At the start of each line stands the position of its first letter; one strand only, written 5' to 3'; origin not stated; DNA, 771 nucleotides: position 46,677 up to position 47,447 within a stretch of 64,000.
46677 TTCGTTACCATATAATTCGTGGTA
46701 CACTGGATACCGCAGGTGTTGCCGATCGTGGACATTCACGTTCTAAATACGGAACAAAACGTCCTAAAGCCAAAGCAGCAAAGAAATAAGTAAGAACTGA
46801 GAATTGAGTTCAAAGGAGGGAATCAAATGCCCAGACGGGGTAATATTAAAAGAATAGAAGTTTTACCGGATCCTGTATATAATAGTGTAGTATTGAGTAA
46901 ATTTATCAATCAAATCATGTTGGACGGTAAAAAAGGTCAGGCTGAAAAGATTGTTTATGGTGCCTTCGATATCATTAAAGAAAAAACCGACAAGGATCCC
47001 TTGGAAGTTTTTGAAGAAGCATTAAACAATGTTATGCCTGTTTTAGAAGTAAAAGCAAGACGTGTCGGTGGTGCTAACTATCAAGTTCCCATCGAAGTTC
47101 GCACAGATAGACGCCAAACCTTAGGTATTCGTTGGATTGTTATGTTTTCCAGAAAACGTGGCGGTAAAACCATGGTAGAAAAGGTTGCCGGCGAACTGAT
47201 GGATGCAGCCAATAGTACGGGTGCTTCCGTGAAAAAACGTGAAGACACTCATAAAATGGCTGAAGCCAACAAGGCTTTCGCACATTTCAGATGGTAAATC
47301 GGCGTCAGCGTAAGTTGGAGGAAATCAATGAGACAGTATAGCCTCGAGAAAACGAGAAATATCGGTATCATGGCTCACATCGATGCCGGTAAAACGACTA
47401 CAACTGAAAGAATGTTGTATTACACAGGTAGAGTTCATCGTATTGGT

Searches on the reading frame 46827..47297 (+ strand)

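Call 82: search_protein_families(library=pfam, proteins=[window:46827-47297:+], max_evalue=0.00001)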
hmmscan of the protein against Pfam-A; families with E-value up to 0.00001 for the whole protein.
window:46827-47297:+ (156 aa): 1 family
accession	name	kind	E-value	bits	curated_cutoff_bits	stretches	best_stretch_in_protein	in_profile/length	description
PF00177.27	Ribosomal_S7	-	1.8e-67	226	24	1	2-149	1-148/148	Ribosomal protein S7p/S5e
